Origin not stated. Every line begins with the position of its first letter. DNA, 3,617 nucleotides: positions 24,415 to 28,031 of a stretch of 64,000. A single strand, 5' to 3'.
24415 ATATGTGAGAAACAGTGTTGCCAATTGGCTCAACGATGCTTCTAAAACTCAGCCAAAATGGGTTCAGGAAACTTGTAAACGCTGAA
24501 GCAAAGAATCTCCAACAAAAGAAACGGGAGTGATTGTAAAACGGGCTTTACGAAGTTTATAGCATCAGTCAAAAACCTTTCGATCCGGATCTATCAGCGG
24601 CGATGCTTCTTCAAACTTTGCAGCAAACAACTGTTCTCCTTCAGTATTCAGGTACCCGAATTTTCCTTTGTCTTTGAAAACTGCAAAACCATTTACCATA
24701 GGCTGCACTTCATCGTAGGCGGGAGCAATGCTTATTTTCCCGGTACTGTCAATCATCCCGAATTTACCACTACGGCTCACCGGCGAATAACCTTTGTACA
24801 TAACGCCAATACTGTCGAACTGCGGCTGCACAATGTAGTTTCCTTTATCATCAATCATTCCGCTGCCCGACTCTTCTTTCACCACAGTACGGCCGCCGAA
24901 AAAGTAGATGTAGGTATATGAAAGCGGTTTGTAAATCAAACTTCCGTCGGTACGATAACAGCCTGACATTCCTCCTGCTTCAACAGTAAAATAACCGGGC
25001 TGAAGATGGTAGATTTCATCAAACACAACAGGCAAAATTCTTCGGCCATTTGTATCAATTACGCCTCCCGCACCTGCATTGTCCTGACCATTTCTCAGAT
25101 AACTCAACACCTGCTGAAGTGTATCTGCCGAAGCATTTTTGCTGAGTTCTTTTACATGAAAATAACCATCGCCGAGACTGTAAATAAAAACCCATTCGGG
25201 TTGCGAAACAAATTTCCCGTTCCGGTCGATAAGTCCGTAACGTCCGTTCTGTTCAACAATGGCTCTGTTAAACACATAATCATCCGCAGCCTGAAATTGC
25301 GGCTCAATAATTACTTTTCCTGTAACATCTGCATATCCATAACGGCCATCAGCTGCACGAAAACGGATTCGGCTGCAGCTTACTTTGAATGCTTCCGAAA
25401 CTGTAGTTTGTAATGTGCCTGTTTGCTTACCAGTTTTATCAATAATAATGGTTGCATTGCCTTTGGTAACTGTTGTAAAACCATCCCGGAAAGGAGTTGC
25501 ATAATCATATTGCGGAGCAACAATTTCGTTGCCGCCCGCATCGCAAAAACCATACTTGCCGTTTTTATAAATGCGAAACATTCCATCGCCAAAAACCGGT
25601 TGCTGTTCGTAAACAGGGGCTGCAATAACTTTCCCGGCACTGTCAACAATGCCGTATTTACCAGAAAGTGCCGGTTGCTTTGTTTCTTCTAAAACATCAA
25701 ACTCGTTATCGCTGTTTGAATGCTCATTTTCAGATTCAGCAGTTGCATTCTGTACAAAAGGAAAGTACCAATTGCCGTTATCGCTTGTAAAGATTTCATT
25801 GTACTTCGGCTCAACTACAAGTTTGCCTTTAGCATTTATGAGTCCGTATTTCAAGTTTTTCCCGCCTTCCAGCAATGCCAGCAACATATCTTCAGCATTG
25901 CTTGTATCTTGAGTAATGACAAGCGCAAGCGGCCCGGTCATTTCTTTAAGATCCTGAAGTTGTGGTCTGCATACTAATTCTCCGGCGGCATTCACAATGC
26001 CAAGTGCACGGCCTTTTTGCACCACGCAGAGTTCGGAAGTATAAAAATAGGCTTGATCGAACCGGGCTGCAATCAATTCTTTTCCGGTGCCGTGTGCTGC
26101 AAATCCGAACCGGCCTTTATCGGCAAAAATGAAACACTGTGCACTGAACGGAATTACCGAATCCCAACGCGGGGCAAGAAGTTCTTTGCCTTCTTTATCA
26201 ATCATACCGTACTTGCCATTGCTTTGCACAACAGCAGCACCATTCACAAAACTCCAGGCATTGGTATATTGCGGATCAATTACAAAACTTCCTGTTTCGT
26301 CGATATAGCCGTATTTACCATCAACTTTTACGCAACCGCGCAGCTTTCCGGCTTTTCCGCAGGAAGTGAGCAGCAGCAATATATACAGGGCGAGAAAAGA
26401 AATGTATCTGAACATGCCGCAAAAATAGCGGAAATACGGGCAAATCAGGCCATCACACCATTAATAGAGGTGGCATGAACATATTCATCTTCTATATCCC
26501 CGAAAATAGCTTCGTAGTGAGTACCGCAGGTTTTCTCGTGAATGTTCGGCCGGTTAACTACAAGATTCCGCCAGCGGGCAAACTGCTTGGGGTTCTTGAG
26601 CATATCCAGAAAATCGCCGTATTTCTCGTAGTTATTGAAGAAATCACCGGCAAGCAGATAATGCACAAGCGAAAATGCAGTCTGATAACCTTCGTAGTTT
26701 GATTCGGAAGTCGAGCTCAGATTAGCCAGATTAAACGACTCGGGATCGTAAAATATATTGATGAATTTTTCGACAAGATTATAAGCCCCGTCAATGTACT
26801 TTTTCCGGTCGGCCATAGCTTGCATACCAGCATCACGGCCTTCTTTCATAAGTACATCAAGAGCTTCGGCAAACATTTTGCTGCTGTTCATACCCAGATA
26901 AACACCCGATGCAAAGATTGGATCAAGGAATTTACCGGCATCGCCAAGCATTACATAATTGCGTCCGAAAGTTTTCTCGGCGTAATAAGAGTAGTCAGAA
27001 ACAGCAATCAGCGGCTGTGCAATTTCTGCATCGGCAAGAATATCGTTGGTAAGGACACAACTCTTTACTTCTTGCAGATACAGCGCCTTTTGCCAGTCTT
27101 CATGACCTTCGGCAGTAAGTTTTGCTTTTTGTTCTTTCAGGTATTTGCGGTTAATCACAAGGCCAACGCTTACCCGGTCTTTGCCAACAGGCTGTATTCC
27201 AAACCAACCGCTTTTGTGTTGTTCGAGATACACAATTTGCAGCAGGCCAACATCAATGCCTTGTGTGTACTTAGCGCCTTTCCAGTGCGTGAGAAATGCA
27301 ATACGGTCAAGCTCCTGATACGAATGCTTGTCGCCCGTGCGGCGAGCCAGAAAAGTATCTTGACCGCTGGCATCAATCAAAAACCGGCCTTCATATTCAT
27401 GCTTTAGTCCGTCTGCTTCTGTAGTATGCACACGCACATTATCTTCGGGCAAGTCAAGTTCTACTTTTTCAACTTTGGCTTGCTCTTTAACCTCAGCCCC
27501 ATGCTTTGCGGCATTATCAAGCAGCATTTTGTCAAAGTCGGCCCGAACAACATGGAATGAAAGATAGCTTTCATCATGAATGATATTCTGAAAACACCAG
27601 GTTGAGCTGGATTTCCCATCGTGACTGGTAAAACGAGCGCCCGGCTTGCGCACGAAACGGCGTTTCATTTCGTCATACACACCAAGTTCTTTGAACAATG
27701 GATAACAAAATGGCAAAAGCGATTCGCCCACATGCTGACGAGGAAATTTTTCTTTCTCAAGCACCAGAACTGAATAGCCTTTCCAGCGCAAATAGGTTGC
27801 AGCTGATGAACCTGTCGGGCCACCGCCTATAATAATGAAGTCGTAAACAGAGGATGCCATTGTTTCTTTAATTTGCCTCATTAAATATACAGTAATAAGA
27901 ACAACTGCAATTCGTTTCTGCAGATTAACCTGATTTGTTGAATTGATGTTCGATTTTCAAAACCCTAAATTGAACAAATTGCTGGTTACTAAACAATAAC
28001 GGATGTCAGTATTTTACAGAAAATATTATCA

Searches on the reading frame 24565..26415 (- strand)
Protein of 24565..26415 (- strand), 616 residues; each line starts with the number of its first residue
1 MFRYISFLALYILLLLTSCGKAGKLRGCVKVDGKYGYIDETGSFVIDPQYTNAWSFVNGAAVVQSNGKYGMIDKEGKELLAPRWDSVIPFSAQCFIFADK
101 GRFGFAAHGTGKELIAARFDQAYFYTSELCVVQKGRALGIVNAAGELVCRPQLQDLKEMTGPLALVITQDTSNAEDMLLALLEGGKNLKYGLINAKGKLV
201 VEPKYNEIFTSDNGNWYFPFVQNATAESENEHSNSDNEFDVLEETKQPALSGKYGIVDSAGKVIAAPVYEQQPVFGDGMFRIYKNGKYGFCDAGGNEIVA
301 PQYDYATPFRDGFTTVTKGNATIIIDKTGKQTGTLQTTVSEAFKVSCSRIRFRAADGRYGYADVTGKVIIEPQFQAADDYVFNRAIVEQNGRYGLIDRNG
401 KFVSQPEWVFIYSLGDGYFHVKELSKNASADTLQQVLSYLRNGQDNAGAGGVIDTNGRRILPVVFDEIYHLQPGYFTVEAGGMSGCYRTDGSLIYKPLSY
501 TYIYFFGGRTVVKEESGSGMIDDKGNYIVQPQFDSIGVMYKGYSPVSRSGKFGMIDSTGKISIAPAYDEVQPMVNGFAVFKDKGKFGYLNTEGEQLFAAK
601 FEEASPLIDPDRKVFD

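Call 3: search_protein_families(library=pfam, proteins=[window:24565-26415:-], max_evalue=0.01)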
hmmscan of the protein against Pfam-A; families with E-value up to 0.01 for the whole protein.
window:24565-26415:- (616 aa): 3 families
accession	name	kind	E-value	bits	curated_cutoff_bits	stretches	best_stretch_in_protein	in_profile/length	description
PF14903.11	WG_beta_rep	-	9e-82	269.1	25.6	9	35-69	1-35/35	WG containing repeat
PF03799.20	FtsQ_DivIB_C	-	0.0045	18.3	21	0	385-406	1-24/114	Cell division protein FtsQ/DivIB, C-terminal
PF06268.19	Fascin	-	0.006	17.1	23.1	0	348-404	34-86/108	Fascin domain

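Call 4: search_protein_families(library=ncbifam, proteins=[window:24565-26415:-], max_evalue=0.01)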
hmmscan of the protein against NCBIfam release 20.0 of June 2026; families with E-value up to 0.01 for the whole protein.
window:24565-26415:- (616 aa): 0 families

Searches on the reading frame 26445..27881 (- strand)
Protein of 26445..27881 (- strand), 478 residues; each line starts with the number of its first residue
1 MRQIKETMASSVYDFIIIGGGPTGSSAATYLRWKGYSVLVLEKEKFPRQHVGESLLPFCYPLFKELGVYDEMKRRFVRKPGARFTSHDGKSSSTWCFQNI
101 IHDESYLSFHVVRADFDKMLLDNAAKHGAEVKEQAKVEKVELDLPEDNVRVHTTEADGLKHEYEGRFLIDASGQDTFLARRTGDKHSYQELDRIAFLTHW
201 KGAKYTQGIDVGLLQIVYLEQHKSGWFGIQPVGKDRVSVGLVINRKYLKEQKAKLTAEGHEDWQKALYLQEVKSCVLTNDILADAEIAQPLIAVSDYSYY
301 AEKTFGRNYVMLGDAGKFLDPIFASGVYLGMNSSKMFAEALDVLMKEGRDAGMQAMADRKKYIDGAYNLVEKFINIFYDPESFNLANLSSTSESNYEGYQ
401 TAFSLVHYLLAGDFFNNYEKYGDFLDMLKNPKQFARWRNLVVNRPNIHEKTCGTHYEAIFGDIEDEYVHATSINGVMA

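Call 3: search_protein_families(library=pfam, proteins=[window:26445-27881:-], max_evalue=0.01)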
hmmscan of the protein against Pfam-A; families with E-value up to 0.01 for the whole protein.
window:26445-27881:- (478 aa): 12 families
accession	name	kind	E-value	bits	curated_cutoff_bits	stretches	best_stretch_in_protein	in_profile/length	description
PF04820.20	Trp_halogenase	-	2.7e-23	83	21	2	104-379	148-387/458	Tryptophan halogenase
PF01494.25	FAD_binding_3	-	7.5e-15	55.4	22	1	14-350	3-328/349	FAD binding domain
PF01266.30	DAO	-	1.1e-09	38.7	27.9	1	14-48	1-35/353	FAD dependent oxidoreductase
PF12831.13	FAD_oxidored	-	5.3e-08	33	27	1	14-174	1-146/416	FAD dependent oxidoreductase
PF13450.12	NAD_binding_8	-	2.6e-06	28.1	21.9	1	17-45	1-29/68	NAD(P)-binding Rossmann-like domain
PF07992.20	Pyr_redox_2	-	1e-05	25.6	26.1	1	13-184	1-119/291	Pyridine nucleotide-disulphide oxidoreductase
PF00070.33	Pyr_redox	-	0.00018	22.4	22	0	16-51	3-38/82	Pyridine nucleotide-disulphide oxidoreductase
PF13738.12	Pyr_redox_3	-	0.00037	20.3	30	1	16-45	1-31/305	Pyridine nucleotide-disulphide oxidoreductase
PF00890.30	FAD_binding_2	-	0.001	18.8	20.4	1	14-46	1-33/414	FAD binding domain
PF03486.20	HI0933_like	-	0.0011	18.9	50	0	14-46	2-34/244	HI0933-like protein Rossmann domain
PF05834.18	Lycopene_cycl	-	0.0068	16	23.4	0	14-189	1-153/380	Lycopene cyclase protein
PF01946.23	Thi4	-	0.0081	15.9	26.2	0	5-44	10-50/235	Thi4 family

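Call 4: search_protein_families(library=ncbifam, proteins=[window:26445-27881:-], max_evalue=0.01)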
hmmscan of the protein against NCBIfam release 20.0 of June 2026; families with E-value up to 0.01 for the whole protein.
window:26445-27881:- (478 aa): 76 families (the best 25 are shown)
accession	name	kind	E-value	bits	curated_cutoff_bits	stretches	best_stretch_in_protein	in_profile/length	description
NF033113.0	halo_ClmS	equivalog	1.3e-52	179.1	900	1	15-384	5-363/570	chloramphenicol-biosynthetic FADH2-dependent halogenase CmlS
TIGR02032.1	GG-red-SF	subfamily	6.7e-35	121.2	158.8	1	13-340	1-296/297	geranylgeranyl reductase family protein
NF038171.1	maturase_LodB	equivalog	5.9e-30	104.5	400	1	14-381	1-348/361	lysine-epsilon-oxidase maturase LodB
NF049967.1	QhpG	equivalog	1.1e-29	103.6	240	1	16-350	2-295/423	flavin-dependent monooxygenase QhpG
NF038174.1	maturase_GoxB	equivalog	2.4e-18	66.3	400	1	14-358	2-326/358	glycine oxidase maturase GoxB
TIGR02023.1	BchP-ChlP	subfamily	4e-16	59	343.3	1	13-183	1-162/388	geranylgeranyl diphosphate reductase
TIGR01988.1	Ubi-OHases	subfamily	1.3e-13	50.5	224.65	1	14-355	1-326/387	ubiquinone biosynthesis hydroxylase, UbiH/UbiF/VisC/COQ6 family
NF045655.1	MkRedMenJ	equivalog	2.3e-13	49.9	700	1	14-186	6-170/406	menaquinone reductase MenJ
NF041080.1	DGGGPL_reductase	equivalog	7.1e-13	48.2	580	1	13-346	2-316/447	digeranylgeranylglycerophospholipid reductase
NF005313.0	PRK06847.1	subfamily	3.5e-12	46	372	1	12-163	4-152/375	hypothetical protein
NF041385.1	Dggglyphlred_Halo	equivalog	2.5e-11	42.7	700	1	11-356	3-329/405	digeranylgeranylglycerophospholipid reductase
NF006593.0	PRK09126.1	equivalog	3.6e-10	39.3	420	1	12-357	4-331/393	5-demethoxyubiquinol-8 5-hydroxylase UbiM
NF005612.0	PRK07364.1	equivalog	1.9e-09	36.5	487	1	6-357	12-344/415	FAD-dependent hydroxylase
NF033145.1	rif_monoox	equivalog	3.9e-09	35.9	800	1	14-181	2-159/472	rifampin monooxygenase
NF004834.1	PRK06185.1-3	subfamily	5.6e-09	35.3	500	1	13-183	8-177/420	FAD-dependent oxidoreductase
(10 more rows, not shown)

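Call 68: search_solved_structures(query=window:26445-27881:-, max_evalue=1e-8, show_alignments=1)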
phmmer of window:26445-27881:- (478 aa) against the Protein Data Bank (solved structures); distinct sequences matched with E-value up to 1e-8: 14.
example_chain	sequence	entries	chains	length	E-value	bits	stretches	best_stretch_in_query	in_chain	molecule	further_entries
8zop_A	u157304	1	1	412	1.9e-42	148.8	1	12-380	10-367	Halogenase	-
3e1t_A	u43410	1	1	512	4.3e-42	147.6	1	11-380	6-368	Halogenase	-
5dbj_E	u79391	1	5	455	9.7e-41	143.2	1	8-341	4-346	FADH2-dependent halogenase PltA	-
3i3l_A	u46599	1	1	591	1.9e-40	142.2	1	16-384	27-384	Alkylhalidase CmlS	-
7fco_A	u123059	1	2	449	1.2e-38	136.2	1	13-379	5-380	ChlB4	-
5bul_A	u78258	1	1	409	1.1e-37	133.1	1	12-350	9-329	flavin-dependent halogenase triple mutant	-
5bva_A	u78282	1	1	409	7.7e-37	130.3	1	12-351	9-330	flavin-dependent halogenase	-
5buk_A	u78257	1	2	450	1.1e-36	129.7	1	13-378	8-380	FADH2-dependent halogenase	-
3nix_A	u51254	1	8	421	1.4e-35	126.2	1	13-338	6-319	Flavoprotein/dehydrogenase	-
8gu0_A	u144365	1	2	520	5.9e-33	117.5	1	14-370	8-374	Non-heme halogenase radH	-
6bzt_A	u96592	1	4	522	2e-12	49.8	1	11-335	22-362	Halogenase PltM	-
6bza_A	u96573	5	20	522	2.2e-12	49.7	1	11-335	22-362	Halogenase PltM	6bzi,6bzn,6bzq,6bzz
7xgb_A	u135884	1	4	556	8.7e-09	37.8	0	12-193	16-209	Tetracycline 7-halogenase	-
7v0b_A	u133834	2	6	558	8.8e-09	37.8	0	12-193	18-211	Tetracycline 7-halogenase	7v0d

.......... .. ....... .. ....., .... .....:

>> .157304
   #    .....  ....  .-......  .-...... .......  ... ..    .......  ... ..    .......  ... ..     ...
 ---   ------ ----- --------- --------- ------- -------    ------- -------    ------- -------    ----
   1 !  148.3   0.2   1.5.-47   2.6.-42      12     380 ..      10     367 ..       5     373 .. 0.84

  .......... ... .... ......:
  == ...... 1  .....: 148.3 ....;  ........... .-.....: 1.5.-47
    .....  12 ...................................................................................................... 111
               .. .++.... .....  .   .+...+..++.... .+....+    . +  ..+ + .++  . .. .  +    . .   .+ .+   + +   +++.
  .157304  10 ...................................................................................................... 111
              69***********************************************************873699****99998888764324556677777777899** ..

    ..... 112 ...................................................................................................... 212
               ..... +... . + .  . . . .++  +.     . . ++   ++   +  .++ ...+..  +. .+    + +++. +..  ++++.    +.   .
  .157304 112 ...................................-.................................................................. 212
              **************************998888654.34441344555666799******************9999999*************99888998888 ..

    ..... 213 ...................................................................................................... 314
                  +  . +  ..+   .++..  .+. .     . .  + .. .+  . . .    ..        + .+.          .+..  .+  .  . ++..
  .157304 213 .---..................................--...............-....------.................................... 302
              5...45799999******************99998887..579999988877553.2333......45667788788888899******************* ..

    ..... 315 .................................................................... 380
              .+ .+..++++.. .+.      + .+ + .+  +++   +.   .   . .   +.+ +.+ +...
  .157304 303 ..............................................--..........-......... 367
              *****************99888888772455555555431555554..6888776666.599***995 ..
